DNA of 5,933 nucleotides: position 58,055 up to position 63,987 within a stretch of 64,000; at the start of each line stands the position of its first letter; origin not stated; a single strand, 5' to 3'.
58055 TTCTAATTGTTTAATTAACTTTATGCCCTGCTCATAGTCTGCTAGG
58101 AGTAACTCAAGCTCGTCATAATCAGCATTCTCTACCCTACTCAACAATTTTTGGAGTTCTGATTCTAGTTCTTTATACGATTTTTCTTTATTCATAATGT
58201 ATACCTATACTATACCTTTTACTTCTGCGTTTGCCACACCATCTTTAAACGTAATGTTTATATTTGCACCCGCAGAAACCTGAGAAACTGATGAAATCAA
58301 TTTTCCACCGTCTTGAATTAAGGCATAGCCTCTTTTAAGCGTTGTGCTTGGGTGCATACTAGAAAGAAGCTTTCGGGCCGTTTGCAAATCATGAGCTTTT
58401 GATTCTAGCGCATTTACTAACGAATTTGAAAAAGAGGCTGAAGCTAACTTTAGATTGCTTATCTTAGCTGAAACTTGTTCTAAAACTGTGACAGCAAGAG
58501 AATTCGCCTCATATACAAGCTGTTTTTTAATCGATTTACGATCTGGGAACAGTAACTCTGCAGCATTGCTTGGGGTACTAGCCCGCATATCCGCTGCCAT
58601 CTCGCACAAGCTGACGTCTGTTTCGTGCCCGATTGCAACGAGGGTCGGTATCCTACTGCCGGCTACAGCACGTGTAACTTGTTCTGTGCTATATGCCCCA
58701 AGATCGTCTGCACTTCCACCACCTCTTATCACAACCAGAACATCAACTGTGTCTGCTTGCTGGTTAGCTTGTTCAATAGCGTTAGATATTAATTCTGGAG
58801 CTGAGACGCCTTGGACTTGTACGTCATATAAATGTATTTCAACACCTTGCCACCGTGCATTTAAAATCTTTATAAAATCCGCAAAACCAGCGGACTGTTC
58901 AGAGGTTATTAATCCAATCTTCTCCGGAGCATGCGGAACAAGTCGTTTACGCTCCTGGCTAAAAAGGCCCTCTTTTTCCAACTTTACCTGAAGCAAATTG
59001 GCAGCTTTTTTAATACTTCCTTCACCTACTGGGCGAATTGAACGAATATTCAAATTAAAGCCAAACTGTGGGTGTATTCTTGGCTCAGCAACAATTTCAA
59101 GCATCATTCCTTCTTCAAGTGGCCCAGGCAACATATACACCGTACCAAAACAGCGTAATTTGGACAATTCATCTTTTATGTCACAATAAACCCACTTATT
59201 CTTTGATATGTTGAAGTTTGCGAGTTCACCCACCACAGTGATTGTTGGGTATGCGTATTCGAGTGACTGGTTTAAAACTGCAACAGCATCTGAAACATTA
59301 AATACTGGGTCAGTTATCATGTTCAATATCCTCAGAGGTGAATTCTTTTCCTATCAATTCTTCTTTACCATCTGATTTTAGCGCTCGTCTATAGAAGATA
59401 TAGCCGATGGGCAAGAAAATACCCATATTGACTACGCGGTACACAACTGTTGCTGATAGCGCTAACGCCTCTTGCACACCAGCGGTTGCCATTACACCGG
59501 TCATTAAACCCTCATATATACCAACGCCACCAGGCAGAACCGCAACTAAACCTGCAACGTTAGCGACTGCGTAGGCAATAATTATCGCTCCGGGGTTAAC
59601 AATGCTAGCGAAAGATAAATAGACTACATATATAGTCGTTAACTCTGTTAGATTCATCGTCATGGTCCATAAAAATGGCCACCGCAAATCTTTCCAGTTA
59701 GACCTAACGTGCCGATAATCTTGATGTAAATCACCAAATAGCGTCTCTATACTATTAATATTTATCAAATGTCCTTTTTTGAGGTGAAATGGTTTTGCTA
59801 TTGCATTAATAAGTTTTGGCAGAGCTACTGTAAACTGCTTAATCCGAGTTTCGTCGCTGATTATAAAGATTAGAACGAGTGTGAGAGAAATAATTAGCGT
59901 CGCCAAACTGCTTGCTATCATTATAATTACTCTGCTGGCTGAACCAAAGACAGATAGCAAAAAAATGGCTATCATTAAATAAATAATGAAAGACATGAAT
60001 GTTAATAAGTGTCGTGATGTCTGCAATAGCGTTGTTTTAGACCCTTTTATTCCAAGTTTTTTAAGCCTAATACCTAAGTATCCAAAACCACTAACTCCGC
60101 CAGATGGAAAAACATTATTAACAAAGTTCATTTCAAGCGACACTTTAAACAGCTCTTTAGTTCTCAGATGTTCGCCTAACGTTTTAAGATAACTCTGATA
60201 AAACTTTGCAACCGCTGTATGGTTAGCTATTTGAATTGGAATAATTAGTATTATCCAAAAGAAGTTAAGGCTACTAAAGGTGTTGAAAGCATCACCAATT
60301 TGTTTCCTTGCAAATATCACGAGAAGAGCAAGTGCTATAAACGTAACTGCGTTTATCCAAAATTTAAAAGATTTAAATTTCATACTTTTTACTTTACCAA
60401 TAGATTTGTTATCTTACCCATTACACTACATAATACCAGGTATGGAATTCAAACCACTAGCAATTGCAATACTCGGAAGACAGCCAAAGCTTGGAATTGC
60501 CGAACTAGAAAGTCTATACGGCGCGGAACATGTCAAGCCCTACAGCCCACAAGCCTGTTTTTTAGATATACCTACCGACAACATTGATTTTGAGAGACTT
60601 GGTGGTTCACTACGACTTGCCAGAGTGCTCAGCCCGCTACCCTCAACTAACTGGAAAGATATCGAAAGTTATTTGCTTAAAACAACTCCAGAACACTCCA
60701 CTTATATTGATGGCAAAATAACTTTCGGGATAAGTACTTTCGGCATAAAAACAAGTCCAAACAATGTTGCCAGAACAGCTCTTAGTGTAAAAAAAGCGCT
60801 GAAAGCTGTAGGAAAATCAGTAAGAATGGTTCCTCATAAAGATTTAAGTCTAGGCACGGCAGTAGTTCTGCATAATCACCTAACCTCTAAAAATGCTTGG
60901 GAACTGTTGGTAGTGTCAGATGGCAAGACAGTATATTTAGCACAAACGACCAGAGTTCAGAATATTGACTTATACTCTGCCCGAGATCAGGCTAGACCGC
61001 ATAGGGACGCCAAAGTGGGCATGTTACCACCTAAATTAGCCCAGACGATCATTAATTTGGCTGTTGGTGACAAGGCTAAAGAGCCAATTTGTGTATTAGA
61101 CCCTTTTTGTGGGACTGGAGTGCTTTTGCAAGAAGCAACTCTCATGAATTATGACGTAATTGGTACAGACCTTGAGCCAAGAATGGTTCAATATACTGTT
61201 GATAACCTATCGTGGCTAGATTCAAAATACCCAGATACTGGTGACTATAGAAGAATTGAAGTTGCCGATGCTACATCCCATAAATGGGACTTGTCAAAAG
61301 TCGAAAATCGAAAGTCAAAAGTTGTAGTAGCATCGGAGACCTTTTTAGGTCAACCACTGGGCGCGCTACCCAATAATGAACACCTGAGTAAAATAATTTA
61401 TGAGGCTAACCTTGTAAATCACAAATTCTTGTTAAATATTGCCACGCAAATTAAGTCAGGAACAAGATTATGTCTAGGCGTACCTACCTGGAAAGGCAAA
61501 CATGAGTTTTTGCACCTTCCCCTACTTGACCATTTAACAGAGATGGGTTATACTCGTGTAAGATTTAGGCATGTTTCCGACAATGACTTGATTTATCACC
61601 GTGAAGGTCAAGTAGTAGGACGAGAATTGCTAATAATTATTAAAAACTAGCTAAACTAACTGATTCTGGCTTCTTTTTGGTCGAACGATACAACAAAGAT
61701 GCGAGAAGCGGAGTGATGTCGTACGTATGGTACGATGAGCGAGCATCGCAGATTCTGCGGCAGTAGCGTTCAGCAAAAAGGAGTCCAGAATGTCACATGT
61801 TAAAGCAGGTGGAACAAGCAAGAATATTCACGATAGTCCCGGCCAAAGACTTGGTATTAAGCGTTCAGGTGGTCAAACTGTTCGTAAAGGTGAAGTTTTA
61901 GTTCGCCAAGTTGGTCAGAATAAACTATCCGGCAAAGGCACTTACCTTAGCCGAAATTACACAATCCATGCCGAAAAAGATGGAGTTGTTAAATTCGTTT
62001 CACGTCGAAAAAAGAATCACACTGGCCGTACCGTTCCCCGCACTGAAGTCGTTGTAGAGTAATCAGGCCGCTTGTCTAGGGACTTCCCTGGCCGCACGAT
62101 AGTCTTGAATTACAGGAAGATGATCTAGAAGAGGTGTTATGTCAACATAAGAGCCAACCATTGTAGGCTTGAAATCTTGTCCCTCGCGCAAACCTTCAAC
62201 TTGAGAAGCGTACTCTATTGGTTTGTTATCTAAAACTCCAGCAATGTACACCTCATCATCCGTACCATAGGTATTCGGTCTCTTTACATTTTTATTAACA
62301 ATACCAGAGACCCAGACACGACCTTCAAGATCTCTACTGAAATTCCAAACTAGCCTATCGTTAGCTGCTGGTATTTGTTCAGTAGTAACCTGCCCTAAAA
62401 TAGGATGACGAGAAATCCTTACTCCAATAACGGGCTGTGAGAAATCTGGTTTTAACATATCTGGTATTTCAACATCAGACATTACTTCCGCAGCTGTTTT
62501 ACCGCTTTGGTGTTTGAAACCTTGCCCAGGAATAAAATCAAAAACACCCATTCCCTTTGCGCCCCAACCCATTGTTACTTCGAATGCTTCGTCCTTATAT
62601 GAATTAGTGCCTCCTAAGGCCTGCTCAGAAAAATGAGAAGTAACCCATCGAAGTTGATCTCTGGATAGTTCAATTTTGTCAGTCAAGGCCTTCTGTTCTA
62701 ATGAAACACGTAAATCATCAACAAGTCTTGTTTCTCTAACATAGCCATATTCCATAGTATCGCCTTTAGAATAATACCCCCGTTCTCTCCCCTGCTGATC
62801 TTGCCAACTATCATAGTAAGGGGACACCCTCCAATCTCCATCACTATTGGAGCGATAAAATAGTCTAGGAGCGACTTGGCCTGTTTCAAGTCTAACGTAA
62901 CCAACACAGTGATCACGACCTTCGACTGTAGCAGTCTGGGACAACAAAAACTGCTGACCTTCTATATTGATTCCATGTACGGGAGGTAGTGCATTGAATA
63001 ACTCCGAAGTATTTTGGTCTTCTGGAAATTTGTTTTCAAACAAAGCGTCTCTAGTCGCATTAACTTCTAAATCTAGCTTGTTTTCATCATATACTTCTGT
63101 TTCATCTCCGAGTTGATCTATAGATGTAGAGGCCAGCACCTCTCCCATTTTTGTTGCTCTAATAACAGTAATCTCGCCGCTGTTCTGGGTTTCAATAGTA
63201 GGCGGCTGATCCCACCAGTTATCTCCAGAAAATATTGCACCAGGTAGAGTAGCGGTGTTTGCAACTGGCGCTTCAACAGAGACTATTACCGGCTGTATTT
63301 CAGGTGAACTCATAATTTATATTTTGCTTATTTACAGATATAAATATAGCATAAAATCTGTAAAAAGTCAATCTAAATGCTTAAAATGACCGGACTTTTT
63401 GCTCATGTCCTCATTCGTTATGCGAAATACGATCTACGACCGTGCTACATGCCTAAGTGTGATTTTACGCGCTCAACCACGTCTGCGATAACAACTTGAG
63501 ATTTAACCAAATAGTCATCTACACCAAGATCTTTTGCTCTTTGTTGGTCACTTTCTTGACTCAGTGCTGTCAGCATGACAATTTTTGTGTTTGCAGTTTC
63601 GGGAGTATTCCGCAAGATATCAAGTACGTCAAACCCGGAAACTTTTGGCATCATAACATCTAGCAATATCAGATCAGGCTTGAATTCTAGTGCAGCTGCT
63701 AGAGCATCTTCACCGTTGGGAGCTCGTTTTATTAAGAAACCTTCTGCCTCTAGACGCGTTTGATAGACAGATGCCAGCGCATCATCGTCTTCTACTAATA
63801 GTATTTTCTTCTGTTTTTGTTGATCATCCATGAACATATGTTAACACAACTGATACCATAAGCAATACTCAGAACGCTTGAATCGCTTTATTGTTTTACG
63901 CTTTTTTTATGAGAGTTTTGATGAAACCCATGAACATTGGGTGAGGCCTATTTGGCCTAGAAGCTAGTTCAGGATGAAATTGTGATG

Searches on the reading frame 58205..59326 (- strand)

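Call 80: search_protein_families(library=pfam, proteins=[window:58205-59326:-])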
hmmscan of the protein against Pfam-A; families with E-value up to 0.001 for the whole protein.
window:58205-59326:- (373 aa): 2 families
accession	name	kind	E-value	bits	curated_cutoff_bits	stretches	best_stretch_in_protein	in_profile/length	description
PF02601.20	Exonuc_VII_L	-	4.8e-70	237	35.9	2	121-294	1-173/315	Exonuclease VII, large subunit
PF13742.12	tRNA_anti_2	-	1.6e-08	35.1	27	1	10-98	2-95/95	OB-fold nucleic acid binding domain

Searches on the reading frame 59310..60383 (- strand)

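Call 80: search_protein_families(library=pfam, proteins=[window:59310-60383:-])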
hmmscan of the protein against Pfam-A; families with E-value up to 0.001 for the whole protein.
window:59310-60383:- (357 aa): 1 family
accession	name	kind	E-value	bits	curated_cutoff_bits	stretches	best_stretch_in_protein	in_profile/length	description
PF03706.18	LPG_synthase_TM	-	2.2e-35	123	33.4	1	11-324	3-299/302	Lysylphosphatidylglycerol synthase TM region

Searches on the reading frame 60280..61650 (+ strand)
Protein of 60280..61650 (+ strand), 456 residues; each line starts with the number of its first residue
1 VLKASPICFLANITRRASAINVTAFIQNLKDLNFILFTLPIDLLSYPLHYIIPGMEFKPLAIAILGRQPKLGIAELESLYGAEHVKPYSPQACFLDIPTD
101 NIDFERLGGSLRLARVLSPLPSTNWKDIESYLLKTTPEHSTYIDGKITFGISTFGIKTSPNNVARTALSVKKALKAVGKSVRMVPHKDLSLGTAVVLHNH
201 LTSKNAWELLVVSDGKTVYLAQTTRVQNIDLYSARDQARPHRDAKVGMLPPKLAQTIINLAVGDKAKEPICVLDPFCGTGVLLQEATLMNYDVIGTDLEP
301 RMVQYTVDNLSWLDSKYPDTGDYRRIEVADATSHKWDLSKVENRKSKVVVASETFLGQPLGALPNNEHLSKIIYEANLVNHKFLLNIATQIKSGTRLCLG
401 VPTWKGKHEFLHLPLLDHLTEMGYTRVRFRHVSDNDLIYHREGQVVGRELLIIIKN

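Call 16: search_protein_families(library=pfam, proteins=[window:60280-61650:+])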
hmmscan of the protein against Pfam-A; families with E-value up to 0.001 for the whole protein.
window:60280-61650:+ (456 aa): 2 families
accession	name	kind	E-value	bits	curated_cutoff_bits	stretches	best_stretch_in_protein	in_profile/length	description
PF01170.24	UPF0020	-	4.8e-06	26.8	22.3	1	244-298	7-58/197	RMKL-like, methyltransferase domain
PF01555.25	N6_N4_Mtase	-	7.2e-06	26.5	26.7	1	249-306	166-219/221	DNA methylase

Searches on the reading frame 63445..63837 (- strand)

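Call 44: search_protein_families(library=pfam, proteins=[window:63445-63837:-])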
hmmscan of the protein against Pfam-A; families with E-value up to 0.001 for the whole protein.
window:63445-63837:- (130 aa): 2 families
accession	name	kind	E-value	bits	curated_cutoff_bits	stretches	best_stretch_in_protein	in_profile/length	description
PF00072.30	Response_reg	-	6.8e-24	84.6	30.2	1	12-113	1-100/111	Response regulator receiver domain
PF23198.2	PDE8A_N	-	7.7e-05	23.1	29.6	1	4-98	4-100/147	PDE8A-like, N-terminal domain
